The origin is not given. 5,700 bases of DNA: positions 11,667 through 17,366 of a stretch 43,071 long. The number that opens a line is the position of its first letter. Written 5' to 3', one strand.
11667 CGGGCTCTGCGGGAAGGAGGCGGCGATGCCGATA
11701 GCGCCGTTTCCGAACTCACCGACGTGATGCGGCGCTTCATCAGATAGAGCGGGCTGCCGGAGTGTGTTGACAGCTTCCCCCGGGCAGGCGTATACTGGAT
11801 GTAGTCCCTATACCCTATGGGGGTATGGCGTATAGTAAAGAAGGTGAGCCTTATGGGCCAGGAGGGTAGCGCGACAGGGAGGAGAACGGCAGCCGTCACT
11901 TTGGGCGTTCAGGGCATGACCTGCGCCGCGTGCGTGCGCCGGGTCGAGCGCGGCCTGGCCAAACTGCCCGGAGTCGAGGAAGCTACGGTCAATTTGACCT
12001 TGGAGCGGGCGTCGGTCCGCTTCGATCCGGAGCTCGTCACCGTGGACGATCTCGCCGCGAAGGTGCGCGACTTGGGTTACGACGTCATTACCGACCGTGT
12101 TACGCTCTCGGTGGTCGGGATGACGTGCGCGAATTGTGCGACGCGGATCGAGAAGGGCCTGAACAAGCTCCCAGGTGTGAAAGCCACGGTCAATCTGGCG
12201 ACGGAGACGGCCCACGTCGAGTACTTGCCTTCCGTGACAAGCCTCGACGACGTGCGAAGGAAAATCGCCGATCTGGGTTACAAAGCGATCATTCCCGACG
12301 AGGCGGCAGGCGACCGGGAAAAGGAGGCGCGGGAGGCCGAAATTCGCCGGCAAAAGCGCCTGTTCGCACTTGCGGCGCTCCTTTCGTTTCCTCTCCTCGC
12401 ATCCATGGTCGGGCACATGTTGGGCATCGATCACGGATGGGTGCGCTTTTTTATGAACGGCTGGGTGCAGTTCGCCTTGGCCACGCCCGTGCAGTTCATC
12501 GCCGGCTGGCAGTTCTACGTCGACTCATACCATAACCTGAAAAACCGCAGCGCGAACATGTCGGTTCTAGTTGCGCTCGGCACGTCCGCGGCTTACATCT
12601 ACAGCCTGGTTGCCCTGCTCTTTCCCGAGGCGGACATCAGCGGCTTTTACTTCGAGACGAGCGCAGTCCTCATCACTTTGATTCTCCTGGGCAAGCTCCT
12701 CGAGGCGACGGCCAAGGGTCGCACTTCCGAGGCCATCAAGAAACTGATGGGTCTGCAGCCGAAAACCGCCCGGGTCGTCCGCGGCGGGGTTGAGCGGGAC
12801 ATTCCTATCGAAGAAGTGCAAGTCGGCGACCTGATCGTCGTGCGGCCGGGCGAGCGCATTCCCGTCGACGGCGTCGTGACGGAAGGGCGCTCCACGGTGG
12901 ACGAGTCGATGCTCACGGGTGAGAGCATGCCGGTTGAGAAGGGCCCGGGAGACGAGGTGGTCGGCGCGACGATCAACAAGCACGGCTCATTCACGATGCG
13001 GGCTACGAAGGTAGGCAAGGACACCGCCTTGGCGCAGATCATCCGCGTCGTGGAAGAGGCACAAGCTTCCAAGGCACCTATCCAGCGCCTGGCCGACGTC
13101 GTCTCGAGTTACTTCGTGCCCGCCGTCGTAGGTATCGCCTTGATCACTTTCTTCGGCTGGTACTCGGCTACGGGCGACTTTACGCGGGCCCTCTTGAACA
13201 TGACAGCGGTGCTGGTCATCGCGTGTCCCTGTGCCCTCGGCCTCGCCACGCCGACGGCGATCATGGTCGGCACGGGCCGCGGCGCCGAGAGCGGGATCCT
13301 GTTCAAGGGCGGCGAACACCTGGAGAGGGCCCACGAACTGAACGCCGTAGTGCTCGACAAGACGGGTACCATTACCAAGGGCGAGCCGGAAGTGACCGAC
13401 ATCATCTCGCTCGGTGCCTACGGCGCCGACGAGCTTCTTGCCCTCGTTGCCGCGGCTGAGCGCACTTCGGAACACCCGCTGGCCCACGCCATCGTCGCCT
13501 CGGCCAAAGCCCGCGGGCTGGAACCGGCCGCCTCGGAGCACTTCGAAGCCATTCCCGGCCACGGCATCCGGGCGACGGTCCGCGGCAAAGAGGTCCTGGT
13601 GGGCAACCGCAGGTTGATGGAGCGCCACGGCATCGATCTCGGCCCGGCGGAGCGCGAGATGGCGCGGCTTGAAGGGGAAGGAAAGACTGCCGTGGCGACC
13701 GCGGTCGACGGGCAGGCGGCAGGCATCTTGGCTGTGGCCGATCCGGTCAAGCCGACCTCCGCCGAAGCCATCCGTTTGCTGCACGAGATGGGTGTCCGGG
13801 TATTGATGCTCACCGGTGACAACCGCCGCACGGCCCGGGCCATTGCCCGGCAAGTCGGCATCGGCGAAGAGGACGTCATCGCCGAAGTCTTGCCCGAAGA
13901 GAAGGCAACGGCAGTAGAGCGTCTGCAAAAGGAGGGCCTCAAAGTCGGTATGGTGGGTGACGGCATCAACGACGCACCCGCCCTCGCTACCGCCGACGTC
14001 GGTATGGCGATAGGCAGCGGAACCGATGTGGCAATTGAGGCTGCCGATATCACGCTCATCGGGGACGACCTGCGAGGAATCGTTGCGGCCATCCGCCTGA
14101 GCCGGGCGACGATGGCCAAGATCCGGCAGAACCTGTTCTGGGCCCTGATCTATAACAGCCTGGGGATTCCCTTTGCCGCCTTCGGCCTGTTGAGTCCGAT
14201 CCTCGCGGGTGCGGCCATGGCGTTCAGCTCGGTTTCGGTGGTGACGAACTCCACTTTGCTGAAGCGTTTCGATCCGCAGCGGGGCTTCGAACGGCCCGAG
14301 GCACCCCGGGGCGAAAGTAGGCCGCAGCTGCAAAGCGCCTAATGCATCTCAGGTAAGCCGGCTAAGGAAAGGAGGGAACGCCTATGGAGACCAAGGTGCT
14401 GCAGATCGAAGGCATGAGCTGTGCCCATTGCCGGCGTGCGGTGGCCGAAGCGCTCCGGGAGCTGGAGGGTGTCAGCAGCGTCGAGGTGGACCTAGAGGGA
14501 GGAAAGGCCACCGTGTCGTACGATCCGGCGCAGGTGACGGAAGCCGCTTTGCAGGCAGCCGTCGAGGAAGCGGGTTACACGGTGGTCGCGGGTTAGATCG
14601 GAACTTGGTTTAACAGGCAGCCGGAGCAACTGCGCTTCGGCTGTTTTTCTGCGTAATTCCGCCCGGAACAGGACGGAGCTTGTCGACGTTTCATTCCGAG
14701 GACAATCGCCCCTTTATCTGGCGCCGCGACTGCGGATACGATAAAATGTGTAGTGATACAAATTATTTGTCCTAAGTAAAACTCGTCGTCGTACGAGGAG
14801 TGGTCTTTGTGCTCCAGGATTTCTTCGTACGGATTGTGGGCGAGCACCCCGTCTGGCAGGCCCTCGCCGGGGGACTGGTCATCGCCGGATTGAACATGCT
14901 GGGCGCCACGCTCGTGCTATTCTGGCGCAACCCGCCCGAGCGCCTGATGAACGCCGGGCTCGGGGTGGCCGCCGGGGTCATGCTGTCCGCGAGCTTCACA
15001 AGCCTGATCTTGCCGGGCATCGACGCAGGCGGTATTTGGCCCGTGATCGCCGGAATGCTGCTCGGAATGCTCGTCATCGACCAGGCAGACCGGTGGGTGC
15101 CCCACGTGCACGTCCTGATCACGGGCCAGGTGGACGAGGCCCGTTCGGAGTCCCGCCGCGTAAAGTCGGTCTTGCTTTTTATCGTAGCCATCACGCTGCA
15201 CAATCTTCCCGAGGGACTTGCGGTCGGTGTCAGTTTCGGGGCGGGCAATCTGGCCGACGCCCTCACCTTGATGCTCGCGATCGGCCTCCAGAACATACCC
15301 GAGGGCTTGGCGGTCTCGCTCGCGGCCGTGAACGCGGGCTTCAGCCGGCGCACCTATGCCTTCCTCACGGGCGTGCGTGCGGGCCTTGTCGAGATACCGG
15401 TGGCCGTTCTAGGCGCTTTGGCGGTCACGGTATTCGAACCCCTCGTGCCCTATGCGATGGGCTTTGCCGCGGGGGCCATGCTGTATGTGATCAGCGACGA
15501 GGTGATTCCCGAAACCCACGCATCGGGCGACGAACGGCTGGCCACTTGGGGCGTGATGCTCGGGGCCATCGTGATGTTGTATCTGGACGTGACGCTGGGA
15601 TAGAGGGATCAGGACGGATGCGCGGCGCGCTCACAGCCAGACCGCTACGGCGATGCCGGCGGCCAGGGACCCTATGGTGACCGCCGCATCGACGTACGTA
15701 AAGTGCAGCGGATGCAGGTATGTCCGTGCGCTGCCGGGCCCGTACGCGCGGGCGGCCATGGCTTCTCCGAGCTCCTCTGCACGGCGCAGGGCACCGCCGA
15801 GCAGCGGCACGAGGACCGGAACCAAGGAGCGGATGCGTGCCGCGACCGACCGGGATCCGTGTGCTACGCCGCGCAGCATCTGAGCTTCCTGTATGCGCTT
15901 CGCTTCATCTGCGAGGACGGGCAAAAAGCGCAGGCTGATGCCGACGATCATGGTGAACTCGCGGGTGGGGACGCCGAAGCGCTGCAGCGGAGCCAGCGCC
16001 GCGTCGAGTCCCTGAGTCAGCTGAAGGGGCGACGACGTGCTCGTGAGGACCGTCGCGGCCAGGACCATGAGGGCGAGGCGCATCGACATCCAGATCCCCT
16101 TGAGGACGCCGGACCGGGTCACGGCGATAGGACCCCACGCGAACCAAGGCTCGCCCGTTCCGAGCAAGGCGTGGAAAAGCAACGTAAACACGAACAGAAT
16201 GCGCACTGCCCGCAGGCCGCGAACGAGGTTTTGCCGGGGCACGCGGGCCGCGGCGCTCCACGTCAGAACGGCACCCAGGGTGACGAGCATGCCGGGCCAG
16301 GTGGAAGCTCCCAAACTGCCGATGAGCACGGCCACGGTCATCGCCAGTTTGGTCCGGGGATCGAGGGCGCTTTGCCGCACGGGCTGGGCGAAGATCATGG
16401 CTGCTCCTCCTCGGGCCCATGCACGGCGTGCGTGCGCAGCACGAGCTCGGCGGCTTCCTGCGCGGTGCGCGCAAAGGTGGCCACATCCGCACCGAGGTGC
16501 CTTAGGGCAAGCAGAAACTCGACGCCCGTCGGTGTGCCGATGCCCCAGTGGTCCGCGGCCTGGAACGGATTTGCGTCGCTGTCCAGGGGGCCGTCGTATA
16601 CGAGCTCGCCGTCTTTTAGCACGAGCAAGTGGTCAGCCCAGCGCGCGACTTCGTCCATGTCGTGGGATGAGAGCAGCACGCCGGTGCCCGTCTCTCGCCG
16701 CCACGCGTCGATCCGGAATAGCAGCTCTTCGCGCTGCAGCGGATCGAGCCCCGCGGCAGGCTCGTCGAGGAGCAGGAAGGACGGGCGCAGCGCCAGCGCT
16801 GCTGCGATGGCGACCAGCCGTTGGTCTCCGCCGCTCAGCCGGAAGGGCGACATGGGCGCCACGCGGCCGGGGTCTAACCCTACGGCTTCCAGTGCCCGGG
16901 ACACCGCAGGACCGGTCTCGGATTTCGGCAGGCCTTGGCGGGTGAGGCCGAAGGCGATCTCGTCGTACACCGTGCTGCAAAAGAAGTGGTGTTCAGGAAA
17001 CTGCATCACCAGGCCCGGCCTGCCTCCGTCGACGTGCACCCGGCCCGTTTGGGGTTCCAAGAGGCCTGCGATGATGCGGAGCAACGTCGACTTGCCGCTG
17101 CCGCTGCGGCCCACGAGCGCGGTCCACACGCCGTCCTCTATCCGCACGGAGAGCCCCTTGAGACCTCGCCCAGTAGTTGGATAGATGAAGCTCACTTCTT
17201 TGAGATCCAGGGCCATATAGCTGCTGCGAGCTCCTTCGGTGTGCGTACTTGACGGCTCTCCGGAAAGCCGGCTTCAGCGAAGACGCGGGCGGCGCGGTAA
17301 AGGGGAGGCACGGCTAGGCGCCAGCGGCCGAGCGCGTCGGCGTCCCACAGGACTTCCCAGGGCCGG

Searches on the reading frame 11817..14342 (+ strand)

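Call 35: search_protein_families(library=pfam, proteins=[window:11817-14342:+], max_evalue=0.00001)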
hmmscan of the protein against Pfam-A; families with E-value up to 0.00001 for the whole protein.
window:11817-14342:+ (841 aa): 3 families
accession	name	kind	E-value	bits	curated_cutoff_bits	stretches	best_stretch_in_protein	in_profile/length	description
PF00122.25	E1-E2_ATPase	-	3.5e-65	219.4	28.1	1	313-491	2-180/181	E1-E2 ATPase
PF00702.32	Hydrolase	-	1.5e-39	136.8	26.4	1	509-727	2-191/191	haloacid dehalogenase-like hydrolase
PF00403.32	HMA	-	3.6e-36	123.8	24.8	2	30-89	3-62/62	Heavy-metal-associated domain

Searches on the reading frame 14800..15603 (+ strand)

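Call 35: search_protein_families(library=pfam, proteins=[window:14800-15603:+], max_evalue=0.00001)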
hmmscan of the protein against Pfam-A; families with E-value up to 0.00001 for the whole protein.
window:14800-15603:+ (267 aa): 1 family
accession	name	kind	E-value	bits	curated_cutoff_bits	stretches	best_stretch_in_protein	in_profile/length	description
PF02535.28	Zip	-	1.2e-19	71.1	35.1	1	120-262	174-322/323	ZIP Zinc transporter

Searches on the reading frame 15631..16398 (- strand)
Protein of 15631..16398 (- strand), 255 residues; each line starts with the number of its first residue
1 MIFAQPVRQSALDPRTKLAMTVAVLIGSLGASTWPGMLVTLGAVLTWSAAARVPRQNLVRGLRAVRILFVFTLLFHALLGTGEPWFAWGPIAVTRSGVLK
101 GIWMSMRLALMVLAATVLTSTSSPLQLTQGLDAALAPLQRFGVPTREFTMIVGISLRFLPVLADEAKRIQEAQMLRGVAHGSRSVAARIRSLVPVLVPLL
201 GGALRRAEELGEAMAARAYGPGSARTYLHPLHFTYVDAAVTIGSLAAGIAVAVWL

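Call 45: search_protein_families(library=pfam, proteins=[window:15631-16398:-], max_evalue=0.001)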
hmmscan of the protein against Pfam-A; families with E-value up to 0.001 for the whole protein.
window:15631-16398:- (255 aa): 1 family
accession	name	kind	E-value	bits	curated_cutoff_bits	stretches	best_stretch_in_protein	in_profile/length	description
PF02361.21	CbiQ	-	3.7e-32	112.2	25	1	11-227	7-215/216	Cobalt transport protein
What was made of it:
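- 15631..16398 (-): ECF-T (CbiQ family) transmembrane coupling subunit, the likely partner of EetB. PF02361 E=3.7e-32 (call 45).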

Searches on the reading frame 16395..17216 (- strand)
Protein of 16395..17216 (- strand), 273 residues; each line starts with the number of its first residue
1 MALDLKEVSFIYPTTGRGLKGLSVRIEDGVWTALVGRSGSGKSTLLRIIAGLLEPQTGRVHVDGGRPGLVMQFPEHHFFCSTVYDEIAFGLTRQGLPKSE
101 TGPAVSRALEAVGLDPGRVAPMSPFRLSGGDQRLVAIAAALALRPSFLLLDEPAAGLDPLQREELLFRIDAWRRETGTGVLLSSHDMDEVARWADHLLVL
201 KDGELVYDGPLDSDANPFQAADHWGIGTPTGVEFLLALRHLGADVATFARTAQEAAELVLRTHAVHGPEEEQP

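Call 45: search_protein_families(library=pfam, proteins=[window:16395-17216:-], max_evalue=0.001)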
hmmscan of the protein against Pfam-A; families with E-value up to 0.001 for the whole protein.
window:16395-17216:- (273 aa): 5 families
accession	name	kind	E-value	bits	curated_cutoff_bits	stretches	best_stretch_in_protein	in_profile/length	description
PF00005.33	ABC_tran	-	4.7e-24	86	25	1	19-154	1-136/137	ABC transporter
PF13304.12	AAA_21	-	3.1e-16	60.8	27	2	111-187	222-300/304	AAA domain, putative AbiEii toxin, Type IV TA system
PF02463.25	SMC_N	-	1.1e-06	28.7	40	0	126-187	136-199/220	RecF/RecN/SMC N terminal domain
PF13555.12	AAA_29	-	4.7e-05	23.5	27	1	24-57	17-50/61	P-loop containing region of AAA domain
PF03193.22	RsgA_GTPase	-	0.00014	22.2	30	1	9-62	87-139/174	RsgA GTPase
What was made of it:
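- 16395..17216 (-): ECF ATPase (A'). PF00005 (call 45).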
